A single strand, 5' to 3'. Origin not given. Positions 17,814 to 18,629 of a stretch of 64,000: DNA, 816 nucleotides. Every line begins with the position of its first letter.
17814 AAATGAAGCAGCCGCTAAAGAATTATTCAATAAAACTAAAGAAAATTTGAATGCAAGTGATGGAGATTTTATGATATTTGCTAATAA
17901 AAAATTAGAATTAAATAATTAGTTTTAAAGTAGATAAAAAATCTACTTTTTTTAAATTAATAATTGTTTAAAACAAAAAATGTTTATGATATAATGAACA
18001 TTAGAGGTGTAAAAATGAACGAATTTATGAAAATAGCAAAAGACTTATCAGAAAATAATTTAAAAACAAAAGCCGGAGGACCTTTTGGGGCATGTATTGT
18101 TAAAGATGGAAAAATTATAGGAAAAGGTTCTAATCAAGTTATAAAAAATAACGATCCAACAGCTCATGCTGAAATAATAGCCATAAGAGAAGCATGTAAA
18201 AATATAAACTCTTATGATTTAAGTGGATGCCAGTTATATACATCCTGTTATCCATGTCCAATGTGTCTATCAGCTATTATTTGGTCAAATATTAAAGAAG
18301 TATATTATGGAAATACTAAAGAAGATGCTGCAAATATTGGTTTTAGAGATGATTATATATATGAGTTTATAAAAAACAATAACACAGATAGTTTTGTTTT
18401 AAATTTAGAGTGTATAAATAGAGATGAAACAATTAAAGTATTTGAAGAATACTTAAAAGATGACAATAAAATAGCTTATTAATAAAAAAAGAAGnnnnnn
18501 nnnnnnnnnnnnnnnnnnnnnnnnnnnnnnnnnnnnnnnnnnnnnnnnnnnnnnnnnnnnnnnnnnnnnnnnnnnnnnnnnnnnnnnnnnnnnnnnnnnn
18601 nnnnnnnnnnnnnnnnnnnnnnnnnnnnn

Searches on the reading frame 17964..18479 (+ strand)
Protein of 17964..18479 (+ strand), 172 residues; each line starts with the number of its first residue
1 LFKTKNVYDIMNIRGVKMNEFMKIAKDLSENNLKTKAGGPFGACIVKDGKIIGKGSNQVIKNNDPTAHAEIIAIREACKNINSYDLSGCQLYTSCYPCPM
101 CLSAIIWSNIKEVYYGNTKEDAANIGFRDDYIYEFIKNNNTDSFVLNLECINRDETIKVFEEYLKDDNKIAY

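Call 3: search_protein_families(library=pfam, proteins=[window:17964-18479:+], max_evalue=0.1)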
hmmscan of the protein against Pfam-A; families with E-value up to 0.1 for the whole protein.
window:17964-18479:+ (172 aa): 7 families
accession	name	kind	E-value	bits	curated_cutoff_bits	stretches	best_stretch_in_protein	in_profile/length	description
PF00383.29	dCMP_cyt_deam_1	-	2.3e-29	101.7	25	1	19-116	5-101/102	Cytidine and deoxycytidylate deaminase zinc-binding region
PF14437.12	MafB19-deam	-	2.9e-22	79.6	27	1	21-124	6-108/142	MafB19-like deaminase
PF18750.7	SNAD4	-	0.00024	21.6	27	1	57-106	22-72/130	Secreted Novel AID/APOBEC-like Deaminase 4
PF18772.7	APOBEC2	-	0.0059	17.1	26.8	1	59-105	42-89/175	APOBEC2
PF18778.7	NAD1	-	0.015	15.8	27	1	58-106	41-91/175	Novel AID APOBEC clade 1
PF14439.12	Bd3614-deam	-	0.038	14.4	38.5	1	46-118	16-91/113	Bd3614-like deaminase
PF08210.17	APOBEC_N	-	0.097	13.1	25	0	57-105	36-85/170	APOBEC-like N-terminal domain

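Call 4: search_protein_families(library=ncbifam, proteins=[window:17964-18479:+], max_evalue=0.1)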
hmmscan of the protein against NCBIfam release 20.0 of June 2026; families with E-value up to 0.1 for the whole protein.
window:17964-18479:+ (172 aa): 6 families
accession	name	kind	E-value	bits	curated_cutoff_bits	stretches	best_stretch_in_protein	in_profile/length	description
NF008113.2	PRK10860.1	equivalog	4.8e-22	78.5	150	1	21-126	10-114/165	tRNA adenosine(34) deaminase TadA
TIGR00326.1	eubact_ribD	equivalog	2.6e-07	30.2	156.35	1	31-116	11-93/343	bifunctional diaminohydroxyphosphoribosylaminopyrimidine deaminase/5-amino-6-(5-phosphoribosylamino)uracil reductase RibD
NF041025.1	antiphage_deaminase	equivalog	4.5e-07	29.1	400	1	68-115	339-385/437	anti-phage dCTP deaminase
TIGR02571.1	ComEB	equivalog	1.6e-06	28.2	219.45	1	38-120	40-119/151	ComE operon protein 2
NF008052.0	PRK10786.1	equivalog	0.0014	17.4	500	1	22-100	7-86/367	bifunctional diaminohydroxyphosphoribosylaminopyrimidine deaminase/5-amino-6-(5-phosphoribosylamino)uracil reductase RibD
NF007455.0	PRK10022.1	equivalog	0.046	13.6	167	1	114-141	94-121/169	putative DNA-binding transcriptional regulator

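Call 61: search_solved_structures(query=window:18012-18479:+, max_evalue=0.00001)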
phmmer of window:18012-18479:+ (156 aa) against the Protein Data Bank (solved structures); distinct sequences matched with E-value up to 0.00001: 47.
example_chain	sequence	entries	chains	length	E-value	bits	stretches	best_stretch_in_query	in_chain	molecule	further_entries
1wkq_A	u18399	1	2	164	1e-37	132.4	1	4-122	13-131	Guanine deaminase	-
1tiy_A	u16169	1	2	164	1.1e-37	132.3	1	4-122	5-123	Guanine deaminase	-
7dbf_A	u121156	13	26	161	5.1e-30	107.4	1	16-123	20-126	Guanosine deaminase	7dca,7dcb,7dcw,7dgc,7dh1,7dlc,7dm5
7dqn_A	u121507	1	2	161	5.1e-30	107.4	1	16-123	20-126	Guanosine deaminase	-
5jfy_A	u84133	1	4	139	9.7e-30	106.5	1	16-121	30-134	Deoxycytidine deaminase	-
7w1q_A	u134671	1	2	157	1.3e-29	106.1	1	16-123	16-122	Guanosine deaminase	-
7dc9_A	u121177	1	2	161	1.3e-29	106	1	16-123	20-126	Guanosine deaminase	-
1wwr_A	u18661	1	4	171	2.6e-21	79.1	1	5-100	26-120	tRNA adenosine deaminase TadA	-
2a8n_A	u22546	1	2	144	1.3e-17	67.1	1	21-102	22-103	cytidine and deoxycytidylate deaminase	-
2b3j_A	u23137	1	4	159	1e-15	60.9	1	22-102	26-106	tRNA adenosine deaminase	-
7c3s_A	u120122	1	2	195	1.9e-15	60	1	20-113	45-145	Cytidine and deoxycytidylate deaminase zinc-binding region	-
8e2q_A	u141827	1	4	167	3.8e-15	59.1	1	21-110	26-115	tRNA-specific adenosine deaminase 1.17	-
1z3a_A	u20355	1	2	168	4.2e-15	58.9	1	23-112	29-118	tRNA-specific adenosine deaminase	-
7cph_A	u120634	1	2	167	4.4e-15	58.9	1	17-103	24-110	tRNA-specific adenosine deaminase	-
8e2p_A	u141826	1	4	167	4.7e-15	58.8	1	20-110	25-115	tRNA-specific adenosine deaminase 8.20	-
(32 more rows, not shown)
